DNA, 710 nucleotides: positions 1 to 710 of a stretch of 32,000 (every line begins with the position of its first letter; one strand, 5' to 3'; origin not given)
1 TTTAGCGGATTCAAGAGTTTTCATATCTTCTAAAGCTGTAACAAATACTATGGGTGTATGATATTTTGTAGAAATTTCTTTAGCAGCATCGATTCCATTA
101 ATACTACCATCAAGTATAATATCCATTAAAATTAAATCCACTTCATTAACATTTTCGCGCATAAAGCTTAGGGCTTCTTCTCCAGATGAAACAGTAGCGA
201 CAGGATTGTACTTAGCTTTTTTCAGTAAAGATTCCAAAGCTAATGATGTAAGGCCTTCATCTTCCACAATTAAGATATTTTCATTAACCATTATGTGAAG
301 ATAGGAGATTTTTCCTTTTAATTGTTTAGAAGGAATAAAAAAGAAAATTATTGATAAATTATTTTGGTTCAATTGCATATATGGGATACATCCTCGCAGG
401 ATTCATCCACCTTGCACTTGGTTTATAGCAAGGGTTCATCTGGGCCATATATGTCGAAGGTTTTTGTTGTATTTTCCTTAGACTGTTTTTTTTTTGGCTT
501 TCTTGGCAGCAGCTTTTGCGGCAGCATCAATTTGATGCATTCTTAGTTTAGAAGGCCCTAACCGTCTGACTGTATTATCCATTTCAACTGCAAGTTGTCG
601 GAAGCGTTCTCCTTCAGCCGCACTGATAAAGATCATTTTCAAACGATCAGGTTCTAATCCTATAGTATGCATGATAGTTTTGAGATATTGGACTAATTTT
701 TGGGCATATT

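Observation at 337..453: Compact nested RNA structure with two GAUGAA-prefixed hairpins in the operon 3' UTR: candidate tandem SECIS elements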

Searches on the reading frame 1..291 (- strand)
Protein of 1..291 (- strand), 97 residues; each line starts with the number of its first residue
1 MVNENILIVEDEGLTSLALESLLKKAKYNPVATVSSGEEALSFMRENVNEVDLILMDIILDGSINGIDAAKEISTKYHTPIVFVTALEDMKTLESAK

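Call 88: search_protein_families(library=pfam, proteins=[window:1-291:-], max_evalue=0.00001)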
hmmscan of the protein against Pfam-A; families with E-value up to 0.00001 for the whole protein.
window:1-291:- (97 aa): 1 family
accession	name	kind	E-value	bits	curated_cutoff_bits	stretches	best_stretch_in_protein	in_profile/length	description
PF00072.30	Response_reg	-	3.2e-17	63.1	30.2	1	6-95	1-87/111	Response regulator receiver domain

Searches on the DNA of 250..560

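Call 7: search_rna_families(source=window, start=250, end=560, threshold=evalue, max_evalue=10, show_alignments=5)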
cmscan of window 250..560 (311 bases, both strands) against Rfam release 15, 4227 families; matches with E-value up to 10: 5.
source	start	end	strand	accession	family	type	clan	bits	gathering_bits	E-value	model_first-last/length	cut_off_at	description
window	257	335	+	RF02393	sau-59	Gene; sRNA;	-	17.2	80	7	1-128/128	no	Staphylococcus sRNA sau-59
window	310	439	+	RF00515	PyrR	Cis-reg;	-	15.9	54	8.6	1-115/115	no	PyrR binding site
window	264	330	+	RF03445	mir-7552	Gene; miRNA;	-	15.6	59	8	1-63/63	no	mir-7552 microRNA precursor family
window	260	300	+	RF00533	snoMe18S-Gm1358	Gene; snRNA; snoRNA; CD-box;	-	14.2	50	7.3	1-79/79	no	Small nucleolar RNA Me18S-Gm1358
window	303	348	+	RF00736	mir-320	Gene; miRNA;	-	12.3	55.5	5.7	1-76/76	no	mir-320 microRNA precursor family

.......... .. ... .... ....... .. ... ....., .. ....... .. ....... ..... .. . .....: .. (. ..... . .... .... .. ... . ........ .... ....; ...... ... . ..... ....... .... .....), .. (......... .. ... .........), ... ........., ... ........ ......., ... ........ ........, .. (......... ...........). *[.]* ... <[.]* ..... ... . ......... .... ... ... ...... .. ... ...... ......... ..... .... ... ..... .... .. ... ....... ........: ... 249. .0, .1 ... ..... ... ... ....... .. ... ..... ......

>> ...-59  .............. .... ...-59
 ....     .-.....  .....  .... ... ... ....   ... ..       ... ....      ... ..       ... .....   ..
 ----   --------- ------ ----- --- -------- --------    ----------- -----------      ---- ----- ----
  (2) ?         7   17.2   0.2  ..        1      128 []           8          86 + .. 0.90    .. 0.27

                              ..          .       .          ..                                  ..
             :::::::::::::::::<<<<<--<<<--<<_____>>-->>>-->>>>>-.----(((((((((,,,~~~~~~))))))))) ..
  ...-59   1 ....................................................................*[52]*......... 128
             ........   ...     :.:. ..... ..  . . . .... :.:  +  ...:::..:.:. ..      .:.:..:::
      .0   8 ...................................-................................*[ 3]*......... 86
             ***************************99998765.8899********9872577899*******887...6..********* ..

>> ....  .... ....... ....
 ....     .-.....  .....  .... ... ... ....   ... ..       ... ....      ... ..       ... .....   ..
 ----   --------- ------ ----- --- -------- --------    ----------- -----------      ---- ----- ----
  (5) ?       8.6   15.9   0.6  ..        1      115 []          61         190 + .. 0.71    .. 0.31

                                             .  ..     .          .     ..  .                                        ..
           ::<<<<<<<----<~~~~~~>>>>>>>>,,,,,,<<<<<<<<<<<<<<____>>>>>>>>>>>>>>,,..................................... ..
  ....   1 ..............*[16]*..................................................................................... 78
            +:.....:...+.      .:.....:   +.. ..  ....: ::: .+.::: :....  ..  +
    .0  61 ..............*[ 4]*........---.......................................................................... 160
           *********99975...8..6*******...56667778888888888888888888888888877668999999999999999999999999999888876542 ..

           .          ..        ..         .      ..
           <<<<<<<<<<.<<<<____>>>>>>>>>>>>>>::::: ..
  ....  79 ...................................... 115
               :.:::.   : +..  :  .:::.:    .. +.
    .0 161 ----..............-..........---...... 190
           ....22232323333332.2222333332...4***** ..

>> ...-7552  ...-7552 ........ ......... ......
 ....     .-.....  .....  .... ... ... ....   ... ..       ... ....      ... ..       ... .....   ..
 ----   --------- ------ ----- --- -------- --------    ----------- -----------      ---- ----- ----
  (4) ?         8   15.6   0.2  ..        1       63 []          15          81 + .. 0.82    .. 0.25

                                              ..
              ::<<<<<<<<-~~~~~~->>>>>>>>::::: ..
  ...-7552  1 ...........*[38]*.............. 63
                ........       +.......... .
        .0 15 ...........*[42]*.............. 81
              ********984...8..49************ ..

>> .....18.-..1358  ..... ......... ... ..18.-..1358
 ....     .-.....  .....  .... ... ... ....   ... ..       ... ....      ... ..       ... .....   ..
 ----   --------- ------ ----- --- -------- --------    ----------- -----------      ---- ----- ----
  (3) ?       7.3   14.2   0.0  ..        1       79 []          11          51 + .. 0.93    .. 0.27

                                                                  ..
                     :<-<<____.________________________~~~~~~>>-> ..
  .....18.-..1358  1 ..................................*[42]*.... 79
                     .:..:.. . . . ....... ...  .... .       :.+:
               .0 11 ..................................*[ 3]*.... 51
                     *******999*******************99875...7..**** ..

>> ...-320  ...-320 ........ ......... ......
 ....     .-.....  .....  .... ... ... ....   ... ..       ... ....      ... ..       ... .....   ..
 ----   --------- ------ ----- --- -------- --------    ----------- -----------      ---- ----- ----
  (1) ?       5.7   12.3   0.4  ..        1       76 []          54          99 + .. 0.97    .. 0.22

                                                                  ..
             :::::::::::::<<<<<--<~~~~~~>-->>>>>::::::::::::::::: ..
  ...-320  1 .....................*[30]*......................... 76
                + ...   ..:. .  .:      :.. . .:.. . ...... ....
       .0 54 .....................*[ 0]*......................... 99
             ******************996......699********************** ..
